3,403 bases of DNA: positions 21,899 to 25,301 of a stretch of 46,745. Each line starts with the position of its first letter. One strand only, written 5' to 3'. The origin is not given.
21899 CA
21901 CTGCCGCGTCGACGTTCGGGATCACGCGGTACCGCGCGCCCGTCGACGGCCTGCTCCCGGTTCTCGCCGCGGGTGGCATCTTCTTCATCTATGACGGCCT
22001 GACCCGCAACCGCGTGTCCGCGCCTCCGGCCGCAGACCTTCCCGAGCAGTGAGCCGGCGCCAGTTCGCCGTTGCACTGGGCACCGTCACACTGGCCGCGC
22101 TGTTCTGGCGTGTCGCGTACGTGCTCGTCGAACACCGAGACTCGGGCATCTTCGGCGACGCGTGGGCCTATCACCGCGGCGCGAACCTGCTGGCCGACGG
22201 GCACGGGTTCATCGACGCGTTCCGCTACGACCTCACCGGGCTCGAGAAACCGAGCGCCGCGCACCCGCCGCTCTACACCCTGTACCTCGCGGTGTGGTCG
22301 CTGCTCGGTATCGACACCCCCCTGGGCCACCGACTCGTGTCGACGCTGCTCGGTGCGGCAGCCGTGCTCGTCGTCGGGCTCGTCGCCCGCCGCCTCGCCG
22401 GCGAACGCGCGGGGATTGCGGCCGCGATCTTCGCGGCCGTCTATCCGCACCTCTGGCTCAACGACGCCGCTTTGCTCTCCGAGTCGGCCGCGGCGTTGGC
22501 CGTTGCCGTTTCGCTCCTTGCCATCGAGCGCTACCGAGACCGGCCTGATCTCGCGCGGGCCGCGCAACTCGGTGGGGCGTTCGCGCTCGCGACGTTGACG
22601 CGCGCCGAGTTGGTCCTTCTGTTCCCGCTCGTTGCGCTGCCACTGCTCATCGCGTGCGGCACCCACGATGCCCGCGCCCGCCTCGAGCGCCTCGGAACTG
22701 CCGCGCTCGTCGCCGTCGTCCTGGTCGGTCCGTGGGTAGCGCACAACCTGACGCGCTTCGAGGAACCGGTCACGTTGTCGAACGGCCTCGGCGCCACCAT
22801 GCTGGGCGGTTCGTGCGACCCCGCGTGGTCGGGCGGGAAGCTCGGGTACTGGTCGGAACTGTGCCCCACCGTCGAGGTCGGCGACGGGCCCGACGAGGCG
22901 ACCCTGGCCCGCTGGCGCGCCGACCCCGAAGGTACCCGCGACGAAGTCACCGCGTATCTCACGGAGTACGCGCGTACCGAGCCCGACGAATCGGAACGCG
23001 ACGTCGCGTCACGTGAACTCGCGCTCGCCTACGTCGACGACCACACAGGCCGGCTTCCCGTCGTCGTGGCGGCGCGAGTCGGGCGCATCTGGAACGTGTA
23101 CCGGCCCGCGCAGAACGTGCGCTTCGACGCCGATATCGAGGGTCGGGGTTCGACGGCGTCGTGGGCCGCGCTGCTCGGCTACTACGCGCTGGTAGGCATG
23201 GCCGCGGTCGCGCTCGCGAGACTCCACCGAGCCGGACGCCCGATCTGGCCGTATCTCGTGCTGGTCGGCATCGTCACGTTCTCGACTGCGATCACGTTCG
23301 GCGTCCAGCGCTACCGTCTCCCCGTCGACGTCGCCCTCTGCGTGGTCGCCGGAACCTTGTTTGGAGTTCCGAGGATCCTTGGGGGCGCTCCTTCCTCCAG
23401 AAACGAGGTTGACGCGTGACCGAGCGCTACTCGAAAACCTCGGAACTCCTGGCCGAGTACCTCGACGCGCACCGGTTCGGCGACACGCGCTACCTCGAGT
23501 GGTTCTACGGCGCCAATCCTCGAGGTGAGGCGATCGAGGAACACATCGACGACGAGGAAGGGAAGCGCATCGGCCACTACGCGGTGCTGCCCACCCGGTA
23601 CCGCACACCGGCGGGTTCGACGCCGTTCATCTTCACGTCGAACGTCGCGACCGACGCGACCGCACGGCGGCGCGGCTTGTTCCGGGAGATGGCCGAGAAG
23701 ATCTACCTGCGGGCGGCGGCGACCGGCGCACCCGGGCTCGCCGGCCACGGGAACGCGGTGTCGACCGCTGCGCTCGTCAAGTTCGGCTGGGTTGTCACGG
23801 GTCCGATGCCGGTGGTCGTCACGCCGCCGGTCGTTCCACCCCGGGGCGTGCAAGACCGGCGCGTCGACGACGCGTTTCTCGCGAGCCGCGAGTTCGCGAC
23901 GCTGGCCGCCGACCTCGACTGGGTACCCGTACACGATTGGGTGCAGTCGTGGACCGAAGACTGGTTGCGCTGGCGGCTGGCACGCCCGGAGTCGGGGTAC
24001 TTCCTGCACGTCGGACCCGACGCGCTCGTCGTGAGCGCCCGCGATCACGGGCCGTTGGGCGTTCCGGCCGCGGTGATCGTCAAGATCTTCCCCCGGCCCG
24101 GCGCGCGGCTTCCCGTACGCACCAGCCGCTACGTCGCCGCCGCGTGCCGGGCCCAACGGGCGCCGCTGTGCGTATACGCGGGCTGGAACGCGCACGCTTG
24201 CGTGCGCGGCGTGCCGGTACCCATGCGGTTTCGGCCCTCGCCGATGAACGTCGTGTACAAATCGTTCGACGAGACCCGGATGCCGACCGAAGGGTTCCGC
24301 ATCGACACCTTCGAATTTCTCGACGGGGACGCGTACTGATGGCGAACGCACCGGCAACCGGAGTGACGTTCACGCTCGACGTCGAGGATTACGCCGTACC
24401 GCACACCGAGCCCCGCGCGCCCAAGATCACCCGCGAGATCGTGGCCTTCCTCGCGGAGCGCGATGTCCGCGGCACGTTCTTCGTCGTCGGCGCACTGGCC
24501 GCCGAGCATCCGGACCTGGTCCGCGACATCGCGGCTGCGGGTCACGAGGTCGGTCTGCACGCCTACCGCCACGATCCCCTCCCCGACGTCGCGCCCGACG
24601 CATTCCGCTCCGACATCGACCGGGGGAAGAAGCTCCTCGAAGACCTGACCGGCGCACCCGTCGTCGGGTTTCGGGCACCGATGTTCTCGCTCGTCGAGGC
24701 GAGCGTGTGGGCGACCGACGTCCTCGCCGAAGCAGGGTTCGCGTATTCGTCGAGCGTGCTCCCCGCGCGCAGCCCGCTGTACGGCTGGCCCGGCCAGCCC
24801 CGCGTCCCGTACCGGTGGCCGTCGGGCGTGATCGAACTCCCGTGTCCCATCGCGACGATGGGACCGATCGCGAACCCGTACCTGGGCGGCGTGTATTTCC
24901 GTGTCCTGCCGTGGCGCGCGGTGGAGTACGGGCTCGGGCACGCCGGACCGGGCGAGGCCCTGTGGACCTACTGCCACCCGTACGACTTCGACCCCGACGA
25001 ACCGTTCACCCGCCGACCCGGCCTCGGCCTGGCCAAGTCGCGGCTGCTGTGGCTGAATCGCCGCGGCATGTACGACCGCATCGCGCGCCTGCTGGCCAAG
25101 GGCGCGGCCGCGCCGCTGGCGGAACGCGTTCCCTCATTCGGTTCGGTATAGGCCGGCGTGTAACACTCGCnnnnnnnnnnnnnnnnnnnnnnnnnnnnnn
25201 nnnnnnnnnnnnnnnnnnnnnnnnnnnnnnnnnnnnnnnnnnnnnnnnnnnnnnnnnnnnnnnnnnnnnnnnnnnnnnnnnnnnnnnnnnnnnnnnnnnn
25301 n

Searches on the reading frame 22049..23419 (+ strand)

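Call 6: search_protein_families(library=pfam, proteins=[window:22049-23419:+], max_evalue=0.01)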
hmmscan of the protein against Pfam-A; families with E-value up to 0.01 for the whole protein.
window:22049-23419:+ (456 aa): 1 family
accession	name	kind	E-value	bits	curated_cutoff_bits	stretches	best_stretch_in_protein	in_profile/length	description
PF13231.12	PMT_2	-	2e-09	38.3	26.1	1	72-231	2-159/160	Dolichyl-phosphate-mannose-protein mannosyltransferase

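Call 10: search_protein_families(library=ncbifam, proteins=[window:22049-23419:+], max_evalue=0.01)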
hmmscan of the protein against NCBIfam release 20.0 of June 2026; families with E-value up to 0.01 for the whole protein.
window:22049-23419:+ (456 aa): 3 families
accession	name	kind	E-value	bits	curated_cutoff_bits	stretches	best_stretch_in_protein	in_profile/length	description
NF058602.1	PrMnsylTfPmt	equivalog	3.7e-05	22.7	800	1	71-131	98-159/530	protein O-mannosyltransferase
TIGR04154.1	archaeo_STT3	subfamily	0.0034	15.8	450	1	73-137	70-141/831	oligosaccharyl transferase, archaeosortase A system-associated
TIGR03663.1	TIGR03663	subfamily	0.0059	15.7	126.25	1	72-194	52-171/435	flippase activity-associated protein Agl23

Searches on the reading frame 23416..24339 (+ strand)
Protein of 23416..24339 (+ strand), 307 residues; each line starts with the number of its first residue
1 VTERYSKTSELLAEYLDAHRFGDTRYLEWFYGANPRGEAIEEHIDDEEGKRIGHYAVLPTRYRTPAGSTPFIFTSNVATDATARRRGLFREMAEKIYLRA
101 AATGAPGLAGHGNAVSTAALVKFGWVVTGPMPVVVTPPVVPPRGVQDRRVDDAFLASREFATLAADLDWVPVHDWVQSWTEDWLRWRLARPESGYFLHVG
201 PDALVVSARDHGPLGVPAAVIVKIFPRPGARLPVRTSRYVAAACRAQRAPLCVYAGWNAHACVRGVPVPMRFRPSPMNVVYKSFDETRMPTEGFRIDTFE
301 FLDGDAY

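Call 6: search_protein_families(library=pfam, proteins=[window:23416-24339:+], max_evalue=0.01)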
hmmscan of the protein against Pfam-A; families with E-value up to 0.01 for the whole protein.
window:23416-24339:+ (307 aa): 1 family
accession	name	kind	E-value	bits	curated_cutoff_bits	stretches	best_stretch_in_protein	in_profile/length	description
PF13527.13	Acetyltransf_9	-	5.4e-06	26.9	25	1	46-125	47-124/127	Acetyltransferase (GNAT) domain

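Call 33: search_protein_families(library=ncbifam, proteins=[window:23416-24339:+], max_evalue=0.001)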
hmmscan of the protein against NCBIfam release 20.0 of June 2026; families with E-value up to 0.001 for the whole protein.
window:23416-24339:+ (307 aa): 0 families

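Call 80: search_solved_structures(query=window:23416-24339:+, max_evalue=1)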
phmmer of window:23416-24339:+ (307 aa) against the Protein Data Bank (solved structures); distinct sequences matched with E-value up to 1: 5.
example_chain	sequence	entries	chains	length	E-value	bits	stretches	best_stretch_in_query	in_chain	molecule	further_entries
3q7w_A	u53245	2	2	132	0.0014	21.2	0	189-217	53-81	de novo designed beta-trefoil architecture with symmetric primary structure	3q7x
4qkr_A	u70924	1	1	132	0.025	17.1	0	189-217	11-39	DE NOVO PROTEIN 6XTYR/PV2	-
4qks_A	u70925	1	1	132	0.23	13.9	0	189-216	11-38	DE NOVO PROTEIN 6XTRP/PV2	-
4d8h_A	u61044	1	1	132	0.24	13.9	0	189-217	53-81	de novo protein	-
3o4c_A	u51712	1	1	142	0.46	13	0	188-215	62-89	de novo designed beta-trefoil architecture with symmetric primary structure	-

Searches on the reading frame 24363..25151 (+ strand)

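Call 6: search_protein_families(library=pfam, proteins=[window:24363-25151:+], max_evalue=0.01)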
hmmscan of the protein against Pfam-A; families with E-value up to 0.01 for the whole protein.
window:24363-25151:+ (262 aa): 2 families
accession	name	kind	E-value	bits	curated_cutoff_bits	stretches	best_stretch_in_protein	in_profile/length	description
PF11959.13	DUF3473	-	1.3e-23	83.9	29.6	1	130-246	1-119/130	Domain of unknown function (DUF3473)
PF01522.26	Polysacc_deac_1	-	1.4e-21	77.2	23.1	1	20-110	18-108/124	Polysaccharide deacetylase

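Call 33: search_protein_families(library=ncbifam, proteins=[window:24363-25151:+], max_evalue=0.001)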
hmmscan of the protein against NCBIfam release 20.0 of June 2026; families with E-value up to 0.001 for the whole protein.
window:24363-25151:+ (262 aa): 11 families
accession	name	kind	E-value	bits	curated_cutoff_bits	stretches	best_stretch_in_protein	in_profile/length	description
TIGR03006.1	pepcterm_polyde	equivalog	2.8e-55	187.4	276.2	1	14-245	27-260/272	XrtA system polysaccharide deacetylase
TIGR02764.1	spore_ybaN_pdaB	equivalog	6.6e-17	61.9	237.4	1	20-114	18-112/191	polysaccharide deacetylase family sporulation protein PdaB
TIGR04243.1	nodulat_NodB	equivalog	1.3e-16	60.7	240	1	19-123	13-112/197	chitooligosaccharide deacetylase NodB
NF045821.1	PgAcgDacpgdA1_Bac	equivalog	5.3e-14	51.8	400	1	23-119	103-200/282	peptidoglycan-N-acetylglucosamine deacetylase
TIGR02884.1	spore_pdaA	equivalog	9.1e-13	48.4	298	1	23-121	52-151/224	delta-lactam-biosynthetic de-N-acetylase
TIGR02873.1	spore_ylxY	hypoth_equivalog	4.1e-10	39.3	391.5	1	25-114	102-191/268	probable sporulation protein, polysaccharide deacetylase family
NF045822.1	PgAcgDacpgdA2_Bac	equivalog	1.3e-09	37.7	400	1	21-110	82-171/274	peptidoglycan-N-acetylglucosamine deacetylase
TIGR03212.1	uraD_N-term-dom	equivalog_domain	1.7e-06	27.3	424.6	1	29-133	85-185/297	allantoinase PuuE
NF045820.1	PgAcgDacpgdA_Strep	equivalog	4.3e-06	25.8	800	1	19-98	279-358/463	peptidoglycan-N-acetylglucosamine deacetylase PgdA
NF050820.1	PolSacchBiosHfsH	equivalog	0.00027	20.7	400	1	27-107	52-140/249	oligosaccharide deacetylase HfsH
NF011923.2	PRK15394.1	equivalog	0.00052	19.3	382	1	36-101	76-145/294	4-deoxy-4-formamido-L-arabinose-phosphoundecaprenol deformylase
